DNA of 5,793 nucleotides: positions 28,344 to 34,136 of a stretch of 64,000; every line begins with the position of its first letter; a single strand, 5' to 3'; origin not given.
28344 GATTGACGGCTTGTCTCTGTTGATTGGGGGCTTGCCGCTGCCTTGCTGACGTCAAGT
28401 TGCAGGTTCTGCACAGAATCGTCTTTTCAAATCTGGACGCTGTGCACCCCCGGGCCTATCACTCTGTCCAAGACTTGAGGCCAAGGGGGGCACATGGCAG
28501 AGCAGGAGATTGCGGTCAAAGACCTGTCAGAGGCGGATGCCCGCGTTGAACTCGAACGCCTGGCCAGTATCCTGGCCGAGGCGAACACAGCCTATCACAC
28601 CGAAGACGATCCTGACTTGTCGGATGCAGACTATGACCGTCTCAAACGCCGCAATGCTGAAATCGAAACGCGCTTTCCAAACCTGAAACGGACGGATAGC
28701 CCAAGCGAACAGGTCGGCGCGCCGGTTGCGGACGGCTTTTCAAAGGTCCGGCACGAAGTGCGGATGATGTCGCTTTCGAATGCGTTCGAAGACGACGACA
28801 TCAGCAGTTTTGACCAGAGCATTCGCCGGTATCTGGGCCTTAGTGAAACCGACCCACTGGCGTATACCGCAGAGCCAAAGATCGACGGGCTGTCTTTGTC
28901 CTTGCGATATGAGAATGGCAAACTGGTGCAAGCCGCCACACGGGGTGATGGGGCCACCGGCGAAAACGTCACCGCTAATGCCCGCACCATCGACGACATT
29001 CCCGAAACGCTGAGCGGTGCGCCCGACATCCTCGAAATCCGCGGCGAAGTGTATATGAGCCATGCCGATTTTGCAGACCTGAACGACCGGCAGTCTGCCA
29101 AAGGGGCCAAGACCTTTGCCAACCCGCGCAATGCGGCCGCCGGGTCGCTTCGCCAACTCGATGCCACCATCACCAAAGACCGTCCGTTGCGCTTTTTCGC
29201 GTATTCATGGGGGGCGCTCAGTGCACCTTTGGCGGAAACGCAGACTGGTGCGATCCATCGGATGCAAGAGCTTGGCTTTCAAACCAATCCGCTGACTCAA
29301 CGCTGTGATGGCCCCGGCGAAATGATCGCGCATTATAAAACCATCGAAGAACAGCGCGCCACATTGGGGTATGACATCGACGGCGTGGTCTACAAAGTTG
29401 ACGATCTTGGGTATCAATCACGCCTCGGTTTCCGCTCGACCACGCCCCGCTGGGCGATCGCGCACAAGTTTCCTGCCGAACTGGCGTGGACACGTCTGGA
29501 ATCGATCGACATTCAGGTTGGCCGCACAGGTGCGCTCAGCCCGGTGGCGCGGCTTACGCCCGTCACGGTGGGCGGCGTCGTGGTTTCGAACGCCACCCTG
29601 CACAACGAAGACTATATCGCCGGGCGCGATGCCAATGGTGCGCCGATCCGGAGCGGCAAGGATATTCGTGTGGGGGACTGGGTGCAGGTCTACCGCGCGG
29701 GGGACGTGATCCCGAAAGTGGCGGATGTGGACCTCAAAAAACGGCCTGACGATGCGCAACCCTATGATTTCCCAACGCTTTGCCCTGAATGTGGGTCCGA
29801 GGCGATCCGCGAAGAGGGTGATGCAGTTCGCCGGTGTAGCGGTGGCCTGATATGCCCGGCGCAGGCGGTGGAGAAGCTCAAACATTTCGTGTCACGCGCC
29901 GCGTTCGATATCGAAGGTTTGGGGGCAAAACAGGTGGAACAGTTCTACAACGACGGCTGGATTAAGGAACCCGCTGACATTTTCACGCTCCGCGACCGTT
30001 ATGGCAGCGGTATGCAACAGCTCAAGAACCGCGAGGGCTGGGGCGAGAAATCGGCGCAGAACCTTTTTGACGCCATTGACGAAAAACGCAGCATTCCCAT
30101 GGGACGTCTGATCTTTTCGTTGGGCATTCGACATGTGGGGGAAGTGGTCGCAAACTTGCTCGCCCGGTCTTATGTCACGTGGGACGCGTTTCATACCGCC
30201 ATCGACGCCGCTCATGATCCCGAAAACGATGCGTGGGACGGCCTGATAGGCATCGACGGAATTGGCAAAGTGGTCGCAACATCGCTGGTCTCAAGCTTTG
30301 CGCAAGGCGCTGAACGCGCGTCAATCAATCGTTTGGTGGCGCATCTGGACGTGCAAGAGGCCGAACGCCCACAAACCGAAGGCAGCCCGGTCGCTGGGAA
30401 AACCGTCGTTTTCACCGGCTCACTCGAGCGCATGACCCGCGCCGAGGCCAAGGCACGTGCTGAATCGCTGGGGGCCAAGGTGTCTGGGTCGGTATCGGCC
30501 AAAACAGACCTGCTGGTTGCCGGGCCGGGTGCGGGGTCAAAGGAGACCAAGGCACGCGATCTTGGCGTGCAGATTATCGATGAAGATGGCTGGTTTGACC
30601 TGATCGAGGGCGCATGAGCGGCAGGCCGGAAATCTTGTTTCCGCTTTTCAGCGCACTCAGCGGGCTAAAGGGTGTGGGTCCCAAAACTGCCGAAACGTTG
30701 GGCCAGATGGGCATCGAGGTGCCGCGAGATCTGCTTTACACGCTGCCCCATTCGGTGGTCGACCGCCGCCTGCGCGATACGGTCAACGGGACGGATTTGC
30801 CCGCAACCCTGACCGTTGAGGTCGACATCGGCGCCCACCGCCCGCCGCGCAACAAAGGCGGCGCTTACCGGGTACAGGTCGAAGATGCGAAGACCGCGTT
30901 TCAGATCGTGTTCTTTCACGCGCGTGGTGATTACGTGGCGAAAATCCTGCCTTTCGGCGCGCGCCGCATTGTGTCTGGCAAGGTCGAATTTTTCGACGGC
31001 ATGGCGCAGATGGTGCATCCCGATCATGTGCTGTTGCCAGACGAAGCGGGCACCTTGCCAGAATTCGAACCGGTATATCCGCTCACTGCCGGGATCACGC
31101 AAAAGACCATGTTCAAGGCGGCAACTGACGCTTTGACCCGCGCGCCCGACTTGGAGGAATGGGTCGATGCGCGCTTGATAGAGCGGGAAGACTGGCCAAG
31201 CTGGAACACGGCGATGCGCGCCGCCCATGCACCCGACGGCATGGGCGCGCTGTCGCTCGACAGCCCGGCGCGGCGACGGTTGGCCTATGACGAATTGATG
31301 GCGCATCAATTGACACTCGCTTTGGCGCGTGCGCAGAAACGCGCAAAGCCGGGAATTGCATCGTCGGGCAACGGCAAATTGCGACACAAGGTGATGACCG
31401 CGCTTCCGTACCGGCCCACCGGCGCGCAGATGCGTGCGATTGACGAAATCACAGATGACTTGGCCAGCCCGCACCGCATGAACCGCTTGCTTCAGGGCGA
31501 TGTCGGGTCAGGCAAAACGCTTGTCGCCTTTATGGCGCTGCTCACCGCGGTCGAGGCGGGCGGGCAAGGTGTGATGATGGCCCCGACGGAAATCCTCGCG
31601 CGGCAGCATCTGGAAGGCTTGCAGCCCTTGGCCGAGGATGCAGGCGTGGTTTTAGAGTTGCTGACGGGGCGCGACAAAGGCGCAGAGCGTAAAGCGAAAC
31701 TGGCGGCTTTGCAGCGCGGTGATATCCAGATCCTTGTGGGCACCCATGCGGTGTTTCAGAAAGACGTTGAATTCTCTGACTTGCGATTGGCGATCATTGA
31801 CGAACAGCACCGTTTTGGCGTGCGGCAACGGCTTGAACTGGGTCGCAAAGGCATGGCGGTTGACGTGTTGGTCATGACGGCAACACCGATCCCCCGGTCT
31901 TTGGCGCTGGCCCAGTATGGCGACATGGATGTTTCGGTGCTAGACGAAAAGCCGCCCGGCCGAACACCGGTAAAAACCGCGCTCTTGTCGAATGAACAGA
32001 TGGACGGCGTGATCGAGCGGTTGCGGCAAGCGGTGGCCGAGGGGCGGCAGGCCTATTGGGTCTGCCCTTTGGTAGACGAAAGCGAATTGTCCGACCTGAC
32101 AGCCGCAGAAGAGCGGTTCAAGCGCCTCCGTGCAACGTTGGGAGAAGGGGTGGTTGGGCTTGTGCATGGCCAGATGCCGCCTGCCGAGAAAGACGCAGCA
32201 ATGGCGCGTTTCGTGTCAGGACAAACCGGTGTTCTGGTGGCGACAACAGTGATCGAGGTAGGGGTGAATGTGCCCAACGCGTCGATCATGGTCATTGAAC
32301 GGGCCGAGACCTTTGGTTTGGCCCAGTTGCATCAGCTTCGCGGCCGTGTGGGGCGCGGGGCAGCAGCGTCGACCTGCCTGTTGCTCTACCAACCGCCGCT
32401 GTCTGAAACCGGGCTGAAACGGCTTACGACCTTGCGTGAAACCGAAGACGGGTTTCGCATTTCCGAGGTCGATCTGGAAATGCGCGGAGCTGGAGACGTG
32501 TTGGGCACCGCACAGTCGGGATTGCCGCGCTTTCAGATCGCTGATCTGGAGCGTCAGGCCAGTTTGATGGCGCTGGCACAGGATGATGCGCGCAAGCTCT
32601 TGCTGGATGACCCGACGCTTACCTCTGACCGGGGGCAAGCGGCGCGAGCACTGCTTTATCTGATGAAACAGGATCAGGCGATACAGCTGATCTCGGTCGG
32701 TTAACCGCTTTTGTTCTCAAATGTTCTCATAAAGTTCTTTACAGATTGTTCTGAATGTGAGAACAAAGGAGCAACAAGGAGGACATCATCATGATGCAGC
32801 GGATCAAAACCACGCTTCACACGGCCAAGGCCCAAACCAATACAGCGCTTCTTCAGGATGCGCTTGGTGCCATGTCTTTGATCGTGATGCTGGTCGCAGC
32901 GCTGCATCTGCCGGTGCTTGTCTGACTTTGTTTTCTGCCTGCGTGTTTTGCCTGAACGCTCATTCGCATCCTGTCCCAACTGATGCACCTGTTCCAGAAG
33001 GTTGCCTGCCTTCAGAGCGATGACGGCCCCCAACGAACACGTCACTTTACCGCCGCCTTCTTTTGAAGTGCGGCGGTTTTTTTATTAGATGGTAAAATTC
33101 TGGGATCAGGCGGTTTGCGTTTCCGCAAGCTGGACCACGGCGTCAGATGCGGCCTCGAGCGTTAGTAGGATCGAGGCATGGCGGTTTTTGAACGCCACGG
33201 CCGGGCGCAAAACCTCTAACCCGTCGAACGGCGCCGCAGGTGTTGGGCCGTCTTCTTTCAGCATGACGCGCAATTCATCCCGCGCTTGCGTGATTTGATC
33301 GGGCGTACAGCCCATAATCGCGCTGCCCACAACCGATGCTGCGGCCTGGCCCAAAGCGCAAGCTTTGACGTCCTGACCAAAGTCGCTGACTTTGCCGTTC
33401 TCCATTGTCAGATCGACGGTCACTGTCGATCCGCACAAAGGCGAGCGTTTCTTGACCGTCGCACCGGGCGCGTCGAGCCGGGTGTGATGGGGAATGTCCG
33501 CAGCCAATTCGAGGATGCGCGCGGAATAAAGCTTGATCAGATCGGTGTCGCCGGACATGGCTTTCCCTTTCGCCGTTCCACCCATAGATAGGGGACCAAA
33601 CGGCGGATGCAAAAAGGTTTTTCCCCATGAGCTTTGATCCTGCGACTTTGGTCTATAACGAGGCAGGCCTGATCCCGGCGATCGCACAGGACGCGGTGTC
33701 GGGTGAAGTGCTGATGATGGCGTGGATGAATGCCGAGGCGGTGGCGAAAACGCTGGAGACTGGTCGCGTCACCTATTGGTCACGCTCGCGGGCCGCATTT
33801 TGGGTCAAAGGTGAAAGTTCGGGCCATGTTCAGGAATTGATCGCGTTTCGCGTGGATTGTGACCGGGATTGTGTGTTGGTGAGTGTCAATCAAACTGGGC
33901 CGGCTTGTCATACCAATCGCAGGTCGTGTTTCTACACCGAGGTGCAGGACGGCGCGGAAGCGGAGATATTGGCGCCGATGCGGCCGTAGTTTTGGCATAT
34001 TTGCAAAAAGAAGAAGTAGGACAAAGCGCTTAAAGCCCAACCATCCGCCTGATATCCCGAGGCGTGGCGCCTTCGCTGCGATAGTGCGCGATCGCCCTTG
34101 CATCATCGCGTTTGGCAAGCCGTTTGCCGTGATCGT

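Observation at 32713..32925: Unannotated LexA-boxed 44-aa membrane microprotein after recG, possibly an SOS division inhibitor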

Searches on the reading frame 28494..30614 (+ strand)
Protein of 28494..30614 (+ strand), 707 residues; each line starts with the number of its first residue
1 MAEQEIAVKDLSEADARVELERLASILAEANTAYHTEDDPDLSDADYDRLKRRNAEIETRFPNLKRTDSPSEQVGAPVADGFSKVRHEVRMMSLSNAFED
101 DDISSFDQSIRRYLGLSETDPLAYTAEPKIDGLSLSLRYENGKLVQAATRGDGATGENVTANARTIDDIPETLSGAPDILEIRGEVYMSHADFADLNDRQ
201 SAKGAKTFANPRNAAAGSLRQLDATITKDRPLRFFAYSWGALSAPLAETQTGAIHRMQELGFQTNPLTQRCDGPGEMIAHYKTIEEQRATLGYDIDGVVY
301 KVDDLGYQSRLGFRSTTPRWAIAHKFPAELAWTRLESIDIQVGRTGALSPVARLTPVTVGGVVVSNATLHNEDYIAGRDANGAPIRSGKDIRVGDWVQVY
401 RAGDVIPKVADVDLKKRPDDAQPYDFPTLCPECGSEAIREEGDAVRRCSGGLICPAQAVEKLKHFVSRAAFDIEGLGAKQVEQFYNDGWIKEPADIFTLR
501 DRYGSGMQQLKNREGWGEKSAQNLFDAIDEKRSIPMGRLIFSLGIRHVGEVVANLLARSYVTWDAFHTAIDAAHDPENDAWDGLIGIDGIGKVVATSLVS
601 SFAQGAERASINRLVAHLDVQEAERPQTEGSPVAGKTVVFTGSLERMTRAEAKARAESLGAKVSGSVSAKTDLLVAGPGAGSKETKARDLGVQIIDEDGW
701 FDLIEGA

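Call 3: search_protein_families(library=pfam, proteins=[window:28494-30614:+], max_evalue=1)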
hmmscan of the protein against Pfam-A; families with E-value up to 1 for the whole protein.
window:28494-30614:+ (707 aa): 9 families
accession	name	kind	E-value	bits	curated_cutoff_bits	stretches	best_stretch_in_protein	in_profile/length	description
PF01653.23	DNA_ligase_aden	-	1e-93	314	27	1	81-329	3-253/253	NAD-dependent DNA ligase adenylation domain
PF03120.22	DNA_ligase_OB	-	2.7e-29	101.3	32.9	1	333-420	2-78/79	NAD-dependent DNA ligase OB-fold domain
PF00533.33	BRCT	-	1.4e-12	48.1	21.3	1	632-704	5-78/78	BRCA1 C Terminus (BRCT) domain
PF12826.13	HHH_2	-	2.4e-11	44.1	27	1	538-610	1-63/64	Helix-hairpin-helix motif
PF03119.21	DNA_ligase_ZBD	-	1.3e-10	41.4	25.8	1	430-456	2-27/27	NAD-dependent DNA ligase C4 zinc finger domain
PF14520.12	HHH_5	-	0.00054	20.8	27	0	472-528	6-55/57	Helix-hairpin-helix domain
PF12738.14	PTCB-BRCT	-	0.012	16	22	1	645-695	9-59/63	twin BRCT domain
PF22745.1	Nlig-Ia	-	0.16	13.1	27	1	21-63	7-49/92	DNA ligase-like, N-terminal NAD+-binding domain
PF01367.25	5_3_exonuc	-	0.22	12.5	40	0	579-604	15-40/97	5'-3' exonuclease, C-terminal SAM fold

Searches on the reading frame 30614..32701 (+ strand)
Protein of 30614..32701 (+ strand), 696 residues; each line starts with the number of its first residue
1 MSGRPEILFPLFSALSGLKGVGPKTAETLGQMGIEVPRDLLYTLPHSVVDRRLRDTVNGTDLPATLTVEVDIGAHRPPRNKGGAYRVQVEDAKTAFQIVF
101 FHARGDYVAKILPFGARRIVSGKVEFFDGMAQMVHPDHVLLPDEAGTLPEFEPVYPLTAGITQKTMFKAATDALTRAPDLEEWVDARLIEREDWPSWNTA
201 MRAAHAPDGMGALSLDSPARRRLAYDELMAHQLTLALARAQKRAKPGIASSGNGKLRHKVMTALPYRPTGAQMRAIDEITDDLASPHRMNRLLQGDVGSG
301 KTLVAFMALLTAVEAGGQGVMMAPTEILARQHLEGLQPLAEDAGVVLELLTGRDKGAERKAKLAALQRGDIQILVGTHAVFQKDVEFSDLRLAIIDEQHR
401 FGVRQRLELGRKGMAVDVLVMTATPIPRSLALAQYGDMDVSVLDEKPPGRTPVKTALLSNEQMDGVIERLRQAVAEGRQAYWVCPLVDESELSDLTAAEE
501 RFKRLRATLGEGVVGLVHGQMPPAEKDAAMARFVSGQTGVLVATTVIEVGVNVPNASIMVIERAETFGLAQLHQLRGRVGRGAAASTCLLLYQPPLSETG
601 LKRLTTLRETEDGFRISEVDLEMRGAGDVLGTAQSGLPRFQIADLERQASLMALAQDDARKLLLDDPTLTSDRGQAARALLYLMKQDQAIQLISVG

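Call 3: search_protein_families(library=pfam, proteins=[window:30614-32701:+], max_evalue=1)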
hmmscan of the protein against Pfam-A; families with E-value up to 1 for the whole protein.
window:30614-32701:+ (696 aa): 14 families
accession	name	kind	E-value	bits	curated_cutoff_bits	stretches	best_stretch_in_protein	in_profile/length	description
PF00270.35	DEAD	-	1.8e-23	83.6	26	1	271-429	3-163/167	DEAD/DEAH box helicase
PF00271.37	Helicase_C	-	3.8e-19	69.4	23.5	1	468-581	4-108/110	Helicase conserved C-terminal domain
PF19833.4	RecG_dom3_C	-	1.8e-12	47.6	26.8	1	610-673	1-65/87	ATP-dependent DNA helicase RecG, domain 3, C-terminal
PF04851.21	ResIII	-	1.6e-09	38.3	22.5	1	269-425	5-162/164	Type III restriction enzyme, res subunit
PF17191.10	RecG_wedge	-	1e-08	35.4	23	1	19-174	6-159/162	RecG wedge domain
PF01336.31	tRNA_anti-codon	-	7.9e-06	26.2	27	1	76-137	11-71/75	OB-fold nucleic acid binding domain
PF22590.2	Cas3-like_C_2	-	0.0021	18.8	27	1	498-581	15-103/106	CRISPR-associated nuclease/helicase Cas3, C-terminal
PF13604.12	AAA_30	-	0.005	17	27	1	282-409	12-108/191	AAA domain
PF14520.12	HHH_5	-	0.068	14.1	27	1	12-40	1-29/57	Helix-hairpin-helix domain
PF00633.29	HHH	-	0.073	13.4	24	1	15-28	13-26/30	Helix-hairpin-helix motif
PF11731.14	Cdd1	-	0.084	13.5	25.5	1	14-52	7-45/86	Pathogenicity locus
PF07517.20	SecA_DEAD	-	0.12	12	24.6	1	297-362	99-164/290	SecA DEAD-like domain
PF06745.19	ATPase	-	0.2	11.4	26.6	1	276-323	8-55/231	KaiC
PF21176.3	RecR_HhH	-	0.28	11.5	27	1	11-27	4-20/45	RecR, helix-hairpin-helix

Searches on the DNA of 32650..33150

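Call 12: search_rna_families(source=window, start=32650, end=33150, threshold=evalue, max_evalue=10, show_alignments=3)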
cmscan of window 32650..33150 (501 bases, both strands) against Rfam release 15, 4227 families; matches with E-value up to 10: 5.
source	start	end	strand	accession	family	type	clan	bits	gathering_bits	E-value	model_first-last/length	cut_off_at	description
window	33006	33092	+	RF01208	snoR99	Gene; snRNA; snoRNA; HACA-box;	-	16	41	8.1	1-106/106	no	Small nucleolar RNA snoR99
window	32997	33083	+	RF02694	RalA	Gene; sRNA;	-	15.3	170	0.62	1-179/179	no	RalR antitoxin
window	33038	33083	+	RF02631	Hrs13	Gene; sRNA;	-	14.8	52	0.55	1-82/82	no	Hfq-regulated sRNA 13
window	32680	32764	+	RF01905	HOTAIR_2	Gene; lncRNA;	-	13.8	60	0.85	1-69/69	no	HOTAIR conserved region 2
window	33042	33083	+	RF02837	anti-hemB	Gene; sRNA;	-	11.4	49.5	7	1-81/81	no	Burkholderia RNA 7 (anti-hemB)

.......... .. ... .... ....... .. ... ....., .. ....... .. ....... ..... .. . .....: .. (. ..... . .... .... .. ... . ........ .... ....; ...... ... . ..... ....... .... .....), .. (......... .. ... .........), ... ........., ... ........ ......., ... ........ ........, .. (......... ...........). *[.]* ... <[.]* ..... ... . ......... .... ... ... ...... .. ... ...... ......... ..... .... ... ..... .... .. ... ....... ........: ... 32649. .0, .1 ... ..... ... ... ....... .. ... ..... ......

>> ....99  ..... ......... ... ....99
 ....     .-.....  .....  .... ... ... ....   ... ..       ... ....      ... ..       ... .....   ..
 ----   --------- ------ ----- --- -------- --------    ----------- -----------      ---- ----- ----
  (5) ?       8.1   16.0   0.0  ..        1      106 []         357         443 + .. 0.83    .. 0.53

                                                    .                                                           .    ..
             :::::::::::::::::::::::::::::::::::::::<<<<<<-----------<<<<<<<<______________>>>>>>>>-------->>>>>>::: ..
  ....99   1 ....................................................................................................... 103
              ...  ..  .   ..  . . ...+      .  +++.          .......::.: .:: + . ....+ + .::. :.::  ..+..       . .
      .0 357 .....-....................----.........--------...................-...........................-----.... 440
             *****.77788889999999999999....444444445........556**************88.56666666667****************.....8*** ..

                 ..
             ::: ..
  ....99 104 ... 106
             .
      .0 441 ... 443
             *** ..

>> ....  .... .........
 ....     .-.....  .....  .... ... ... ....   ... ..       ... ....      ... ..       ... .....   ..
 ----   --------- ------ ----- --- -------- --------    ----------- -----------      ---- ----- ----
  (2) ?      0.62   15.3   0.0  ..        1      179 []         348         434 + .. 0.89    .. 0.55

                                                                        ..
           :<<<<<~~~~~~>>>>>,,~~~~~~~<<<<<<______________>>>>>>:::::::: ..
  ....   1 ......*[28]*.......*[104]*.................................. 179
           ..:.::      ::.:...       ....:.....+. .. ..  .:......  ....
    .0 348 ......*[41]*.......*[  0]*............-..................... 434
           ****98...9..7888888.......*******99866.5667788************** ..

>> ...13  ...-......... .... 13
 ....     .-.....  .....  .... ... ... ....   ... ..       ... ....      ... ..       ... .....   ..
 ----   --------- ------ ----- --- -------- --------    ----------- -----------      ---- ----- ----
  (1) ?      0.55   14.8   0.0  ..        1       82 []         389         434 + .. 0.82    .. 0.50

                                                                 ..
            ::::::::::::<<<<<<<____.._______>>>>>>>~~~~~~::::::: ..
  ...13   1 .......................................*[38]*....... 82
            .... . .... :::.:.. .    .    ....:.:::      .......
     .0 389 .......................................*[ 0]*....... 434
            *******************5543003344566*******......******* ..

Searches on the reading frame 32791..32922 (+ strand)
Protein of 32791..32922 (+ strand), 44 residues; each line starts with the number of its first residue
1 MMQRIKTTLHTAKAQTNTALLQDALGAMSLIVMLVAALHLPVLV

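Call 3: search_protein_families(library=pfam, proteins=[window:32791-32922:+], max_evalue=1)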
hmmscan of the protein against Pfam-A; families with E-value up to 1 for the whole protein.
window:32791-32922:+ (44 aa): 0 families

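Call 4: search_protein_families(library=ncbifam, proteins=[window:32791-32922:+], max_evalue=10)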
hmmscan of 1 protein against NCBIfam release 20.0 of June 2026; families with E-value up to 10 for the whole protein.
window:32791-32922:+ (44 aa): 0 families

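Call 6: find_homologous_proteins(query=window:32791-32922:+, max_evalue=1)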
Query window:32791-32922:+ (44 aa): 23 proteins with E <= 1 among 23 candidates.
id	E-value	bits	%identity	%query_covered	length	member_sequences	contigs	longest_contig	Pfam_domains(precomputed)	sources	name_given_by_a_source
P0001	1.2e-15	72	89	100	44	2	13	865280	-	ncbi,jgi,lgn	jgi:hypothetical protein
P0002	1.3e-15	72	89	100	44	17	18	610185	-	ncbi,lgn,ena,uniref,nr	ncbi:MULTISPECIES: hypothetical protein [Marivita]|uniref:Uncharacterized protein n=1 Tax=Marivita l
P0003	1.3e-15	72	89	100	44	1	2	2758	-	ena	-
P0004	1.6e-15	72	91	100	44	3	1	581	-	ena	-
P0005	2.3e-15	71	91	100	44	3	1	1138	-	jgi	jgi:hypothetical protein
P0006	2.9e-15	71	86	100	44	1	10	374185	-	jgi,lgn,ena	jgi:hypothetical protein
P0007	4.6e-15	70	86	100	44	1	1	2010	-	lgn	-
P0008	6.2e-15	70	86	100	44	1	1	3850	-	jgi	jgi:hypothetical protein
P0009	6.6e-15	70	86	100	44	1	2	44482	-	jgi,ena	jgi:hypothetical protein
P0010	7.2e-15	70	86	100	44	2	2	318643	-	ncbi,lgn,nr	ncbi:hypothetical protein [Marivita geojedonensis]|nr:hypothetical protein [Marivita geojedonensis] 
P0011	7.8e-15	70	86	100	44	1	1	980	-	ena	-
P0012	9.0e-15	69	86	100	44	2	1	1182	-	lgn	-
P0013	1.1e-14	69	86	100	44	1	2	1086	-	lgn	-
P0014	1.4e-14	69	84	100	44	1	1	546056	-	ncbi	ncbi:hypothetical protein ACG74X_07630 [Marivita sp. S0852]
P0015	1.1e-13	66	84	100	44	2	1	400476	-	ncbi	ncbi:hypothetical protein [Marivita sp. S2033]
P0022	3.5e-5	40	66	93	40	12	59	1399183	-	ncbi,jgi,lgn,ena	-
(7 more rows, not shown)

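Call 24: find_encoding_contigs(protein=P0022, flank=3000, max_places=4)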
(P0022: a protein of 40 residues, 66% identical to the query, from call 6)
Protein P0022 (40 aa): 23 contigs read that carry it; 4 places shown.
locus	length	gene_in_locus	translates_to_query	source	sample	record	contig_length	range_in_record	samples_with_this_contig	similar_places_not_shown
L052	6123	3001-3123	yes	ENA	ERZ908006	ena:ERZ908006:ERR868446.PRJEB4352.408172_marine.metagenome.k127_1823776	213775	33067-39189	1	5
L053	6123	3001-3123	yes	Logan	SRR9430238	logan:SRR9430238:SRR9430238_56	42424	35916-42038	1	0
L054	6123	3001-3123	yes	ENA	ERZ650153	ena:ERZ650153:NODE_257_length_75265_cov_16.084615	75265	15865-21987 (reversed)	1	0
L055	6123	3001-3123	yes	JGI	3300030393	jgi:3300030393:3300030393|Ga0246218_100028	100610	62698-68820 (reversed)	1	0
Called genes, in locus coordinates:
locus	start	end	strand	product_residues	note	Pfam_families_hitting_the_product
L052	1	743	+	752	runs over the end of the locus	PF22745:Nlig-Ia, PF01653:DNA_ligase_aden, PF03120:OB_DNA_ligase, PF03119:DNA_ligase_ZBD, PF12826:HHH_2, PF00533:BRCT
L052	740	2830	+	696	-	PF17191:RecG_wedge (weak), PF01336:tRNA_anti-codon (weak), PF00270:DEAD, PF04851:ResIII, PF00271:Helicase_C, PF19833:RecG_dom3_C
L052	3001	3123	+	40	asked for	-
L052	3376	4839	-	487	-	PF00015:MCPsignal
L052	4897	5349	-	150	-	PF01592:NifU_N (weak)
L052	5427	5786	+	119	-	PF01502:PRA-CH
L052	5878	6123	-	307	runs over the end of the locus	PF00749:tRNA-synt_1c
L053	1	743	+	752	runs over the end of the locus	PF22745:Nlig-Ia, PF01653:DNA_ligase_aden, PF03120:OB_DNA_ligase, PF03119:DNA_ligase_ZBD, PF12826:HHH_2, PF00533:BRCT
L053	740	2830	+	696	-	PF17191:RecG_wedge (weak), PF00270:DEAD, PF04851:ResIII, PF00271:Helicase_C, PF19833:RecG_dom3_C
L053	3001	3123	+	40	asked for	-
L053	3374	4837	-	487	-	PF00015:MCPsignal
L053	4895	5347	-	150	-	PF01592:NifU_N (weak)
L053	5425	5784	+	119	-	PF01502:PRA-CH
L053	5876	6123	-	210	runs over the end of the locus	?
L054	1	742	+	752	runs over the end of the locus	PF22745:Nlig-Ia (weak), PF01653:DNA_ligase_aden, PF03120:OB_DNA_ligase, PF03119:DNA_ligase_ZBD, PF12826:HHH_2, PF00533:BRCT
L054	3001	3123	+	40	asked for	-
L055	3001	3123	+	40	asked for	-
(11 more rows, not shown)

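Call 78: list_cluster_members(proteins=[window:32791-32922:+])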
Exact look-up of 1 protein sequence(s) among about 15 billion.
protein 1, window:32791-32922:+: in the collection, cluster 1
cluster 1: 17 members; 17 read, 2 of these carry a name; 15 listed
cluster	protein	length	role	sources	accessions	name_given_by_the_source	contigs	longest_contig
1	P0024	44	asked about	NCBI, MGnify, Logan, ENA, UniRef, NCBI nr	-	-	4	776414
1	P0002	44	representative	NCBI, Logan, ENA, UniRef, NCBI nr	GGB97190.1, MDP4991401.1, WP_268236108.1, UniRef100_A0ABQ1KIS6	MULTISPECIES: hypothetical protein [Marivita] | Uncharacterized protein n=1 Tax=Marivita lacus TaxID=1323742 RepID=A0ABQ1KIS6_9RHOB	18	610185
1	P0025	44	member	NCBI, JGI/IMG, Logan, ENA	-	hypothetical protein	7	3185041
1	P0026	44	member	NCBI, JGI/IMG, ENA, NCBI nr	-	-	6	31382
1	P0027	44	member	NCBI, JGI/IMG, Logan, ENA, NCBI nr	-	-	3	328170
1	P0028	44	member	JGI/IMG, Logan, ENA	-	-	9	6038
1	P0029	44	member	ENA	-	-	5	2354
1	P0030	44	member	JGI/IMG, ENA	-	-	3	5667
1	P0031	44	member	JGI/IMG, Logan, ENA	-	-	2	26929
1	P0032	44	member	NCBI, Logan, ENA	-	-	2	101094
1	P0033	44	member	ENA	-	-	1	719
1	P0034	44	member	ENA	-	-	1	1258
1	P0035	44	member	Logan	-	-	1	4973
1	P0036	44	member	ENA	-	-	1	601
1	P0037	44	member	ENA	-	-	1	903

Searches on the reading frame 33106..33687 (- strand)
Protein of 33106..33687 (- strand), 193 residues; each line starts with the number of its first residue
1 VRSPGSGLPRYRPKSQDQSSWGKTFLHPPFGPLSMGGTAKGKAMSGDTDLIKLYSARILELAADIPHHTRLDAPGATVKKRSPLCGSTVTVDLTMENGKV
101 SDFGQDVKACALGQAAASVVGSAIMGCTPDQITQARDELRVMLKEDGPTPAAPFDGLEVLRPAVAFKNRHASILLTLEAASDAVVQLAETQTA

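Call 3: search_protein_families(library=pfam, proteins=[window:33106-33687:-], max_evalue=1)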
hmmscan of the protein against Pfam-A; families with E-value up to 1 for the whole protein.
window:33106-33687:- (193 aa): 1 family
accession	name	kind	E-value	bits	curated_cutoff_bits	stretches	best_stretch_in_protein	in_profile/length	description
PF01592.21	NifU_N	-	0.00082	20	22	1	54-131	2-82/127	NifU-like N terminal domain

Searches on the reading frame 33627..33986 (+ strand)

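Call 3: search_protein_families(library=pfam, proteins=[window:33627-33986:+], max_evalue=1)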
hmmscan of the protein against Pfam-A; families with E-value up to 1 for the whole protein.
window:33627-33986:+ (120 aa): 1 family
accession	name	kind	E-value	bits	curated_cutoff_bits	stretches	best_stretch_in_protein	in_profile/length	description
PF01502.23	PRA-CH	-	1.7e-35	121.1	27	1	30-103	1-74/74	Phosphoribosyl-AMP cyclohydrolase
